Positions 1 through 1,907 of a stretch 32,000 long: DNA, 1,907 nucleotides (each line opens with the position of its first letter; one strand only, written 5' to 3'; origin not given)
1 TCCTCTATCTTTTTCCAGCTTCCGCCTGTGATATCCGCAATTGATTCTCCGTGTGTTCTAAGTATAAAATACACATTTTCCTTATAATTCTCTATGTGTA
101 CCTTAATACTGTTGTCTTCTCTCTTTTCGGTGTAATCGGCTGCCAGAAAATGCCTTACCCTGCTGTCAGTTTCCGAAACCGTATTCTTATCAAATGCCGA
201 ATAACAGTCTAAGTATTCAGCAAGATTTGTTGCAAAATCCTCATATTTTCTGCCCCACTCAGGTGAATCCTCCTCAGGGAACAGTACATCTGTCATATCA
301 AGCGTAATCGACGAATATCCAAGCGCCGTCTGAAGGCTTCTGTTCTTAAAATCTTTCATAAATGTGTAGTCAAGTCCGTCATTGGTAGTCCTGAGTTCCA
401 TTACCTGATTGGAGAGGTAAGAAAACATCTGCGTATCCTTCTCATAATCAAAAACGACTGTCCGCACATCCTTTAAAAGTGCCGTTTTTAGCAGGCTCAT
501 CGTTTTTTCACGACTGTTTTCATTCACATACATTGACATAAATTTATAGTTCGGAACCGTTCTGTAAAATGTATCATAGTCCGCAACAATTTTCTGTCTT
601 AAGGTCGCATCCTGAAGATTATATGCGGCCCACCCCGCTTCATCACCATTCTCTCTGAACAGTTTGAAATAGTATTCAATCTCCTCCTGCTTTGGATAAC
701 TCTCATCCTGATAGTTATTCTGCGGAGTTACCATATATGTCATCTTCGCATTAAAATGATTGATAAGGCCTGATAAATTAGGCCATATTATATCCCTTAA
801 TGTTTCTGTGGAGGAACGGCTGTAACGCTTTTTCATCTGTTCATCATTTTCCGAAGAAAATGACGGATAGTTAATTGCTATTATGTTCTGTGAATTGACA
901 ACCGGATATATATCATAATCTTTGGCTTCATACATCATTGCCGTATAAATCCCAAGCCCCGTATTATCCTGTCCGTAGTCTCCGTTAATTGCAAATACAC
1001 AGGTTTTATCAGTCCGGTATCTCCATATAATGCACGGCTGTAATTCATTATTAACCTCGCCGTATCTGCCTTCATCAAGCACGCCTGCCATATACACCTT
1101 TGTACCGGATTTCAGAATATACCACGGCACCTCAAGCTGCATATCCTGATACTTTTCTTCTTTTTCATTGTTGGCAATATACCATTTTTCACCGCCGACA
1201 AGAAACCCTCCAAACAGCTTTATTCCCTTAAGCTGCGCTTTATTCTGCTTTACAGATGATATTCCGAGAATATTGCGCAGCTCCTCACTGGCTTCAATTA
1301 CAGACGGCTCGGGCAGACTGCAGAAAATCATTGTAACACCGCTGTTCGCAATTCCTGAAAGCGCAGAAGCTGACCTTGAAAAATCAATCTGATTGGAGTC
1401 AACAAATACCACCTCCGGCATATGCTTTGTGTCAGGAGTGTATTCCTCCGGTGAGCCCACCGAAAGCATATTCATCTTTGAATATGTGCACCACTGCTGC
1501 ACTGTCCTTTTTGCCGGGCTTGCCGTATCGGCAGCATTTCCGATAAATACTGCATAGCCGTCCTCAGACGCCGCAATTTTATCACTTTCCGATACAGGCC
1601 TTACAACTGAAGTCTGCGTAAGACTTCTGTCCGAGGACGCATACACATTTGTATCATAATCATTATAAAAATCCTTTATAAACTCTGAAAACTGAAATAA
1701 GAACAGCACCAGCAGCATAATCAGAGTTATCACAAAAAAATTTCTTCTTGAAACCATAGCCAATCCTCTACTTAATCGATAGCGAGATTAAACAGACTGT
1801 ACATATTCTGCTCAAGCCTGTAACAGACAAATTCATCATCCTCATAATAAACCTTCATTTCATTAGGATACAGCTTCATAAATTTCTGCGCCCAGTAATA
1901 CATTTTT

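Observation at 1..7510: Pel-like, probably c-di-GMP-gated exopolysaccharide operon with non-canonical membership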

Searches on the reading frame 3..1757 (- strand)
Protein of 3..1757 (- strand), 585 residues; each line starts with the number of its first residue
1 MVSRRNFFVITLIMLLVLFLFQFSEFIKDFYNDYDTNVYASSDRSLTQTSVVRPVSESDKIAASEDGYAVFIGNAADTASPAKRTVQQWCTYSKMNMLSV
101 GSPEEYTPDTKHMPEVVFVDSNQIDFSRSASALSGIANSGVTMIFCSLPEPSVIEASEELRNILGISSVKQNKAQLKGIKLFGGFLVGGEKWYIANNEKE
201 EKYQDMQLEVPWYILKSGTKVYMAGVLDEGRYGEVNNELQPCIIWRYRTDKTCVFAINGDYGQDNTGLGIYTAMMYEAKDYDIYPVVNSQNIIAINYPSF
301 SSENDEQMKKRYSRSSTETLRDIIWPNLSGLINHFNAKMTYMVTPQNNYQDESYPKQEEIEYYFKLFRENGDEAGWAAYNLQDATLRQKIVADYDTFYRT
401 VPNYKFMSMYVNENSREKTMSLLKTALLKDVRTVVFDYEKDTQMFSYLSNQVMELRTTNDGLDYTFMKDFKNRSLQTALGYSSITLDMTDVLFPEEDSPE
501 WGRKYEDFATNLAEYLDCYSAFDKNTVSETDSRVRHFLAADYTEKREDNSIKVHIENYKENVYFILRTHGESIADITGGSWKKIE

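Call 5: search_protein_families(library=pfam, proteins=[window:3-1757:-], max_evalue=1)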
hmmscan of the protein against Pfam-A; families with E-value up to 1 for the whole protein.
window:3-1757:- (585 aa): 1 family
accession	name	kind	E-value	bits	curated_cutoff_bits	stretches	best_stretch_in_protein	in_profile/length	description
PF09960.14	DUF2194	-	2.4e-20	72.8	30.4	1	80-584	51-576/582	Uncharacterised protein conserved in bacteria (DUF2194)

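Call 6: search_protein_families(library=ncbifam, proteins=[window:3-1757:-], max_evalue=1)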
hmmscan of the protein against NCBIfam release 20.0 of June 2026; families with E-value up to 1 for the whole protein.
window:3-1757:- (585 aa): 0 families

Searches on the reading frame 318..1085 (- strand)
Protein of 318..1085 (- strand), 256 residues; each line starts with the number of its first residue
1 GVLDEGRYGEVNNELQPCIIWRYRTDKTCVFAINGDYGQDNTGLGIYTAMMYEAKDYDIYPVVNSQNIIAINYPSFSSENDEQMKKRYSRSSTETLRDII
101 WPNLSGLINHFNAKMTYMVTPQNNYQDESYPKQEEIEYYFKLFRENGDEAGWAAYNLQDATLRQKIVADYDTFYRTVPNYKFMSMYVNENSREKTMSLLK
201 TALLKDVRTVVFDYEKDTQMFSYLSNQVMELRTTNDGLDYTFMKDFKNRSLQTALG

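Call 55: search_solved_structures(query=A5, max_evalue=10, show_alignments=3)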
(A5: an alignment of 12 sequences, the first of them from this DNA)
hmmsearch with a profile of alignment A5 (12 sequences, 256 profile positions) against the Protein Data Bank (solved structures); distinct sequences matched with E-value up to 10: 2.
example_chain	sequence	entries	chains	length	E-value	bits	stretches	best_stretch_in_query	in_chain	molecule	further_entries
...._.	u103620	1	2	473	0.74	12.5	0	120-184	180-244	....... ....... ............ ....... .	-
6jwh_A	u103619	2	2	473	0.74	12.5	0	120-184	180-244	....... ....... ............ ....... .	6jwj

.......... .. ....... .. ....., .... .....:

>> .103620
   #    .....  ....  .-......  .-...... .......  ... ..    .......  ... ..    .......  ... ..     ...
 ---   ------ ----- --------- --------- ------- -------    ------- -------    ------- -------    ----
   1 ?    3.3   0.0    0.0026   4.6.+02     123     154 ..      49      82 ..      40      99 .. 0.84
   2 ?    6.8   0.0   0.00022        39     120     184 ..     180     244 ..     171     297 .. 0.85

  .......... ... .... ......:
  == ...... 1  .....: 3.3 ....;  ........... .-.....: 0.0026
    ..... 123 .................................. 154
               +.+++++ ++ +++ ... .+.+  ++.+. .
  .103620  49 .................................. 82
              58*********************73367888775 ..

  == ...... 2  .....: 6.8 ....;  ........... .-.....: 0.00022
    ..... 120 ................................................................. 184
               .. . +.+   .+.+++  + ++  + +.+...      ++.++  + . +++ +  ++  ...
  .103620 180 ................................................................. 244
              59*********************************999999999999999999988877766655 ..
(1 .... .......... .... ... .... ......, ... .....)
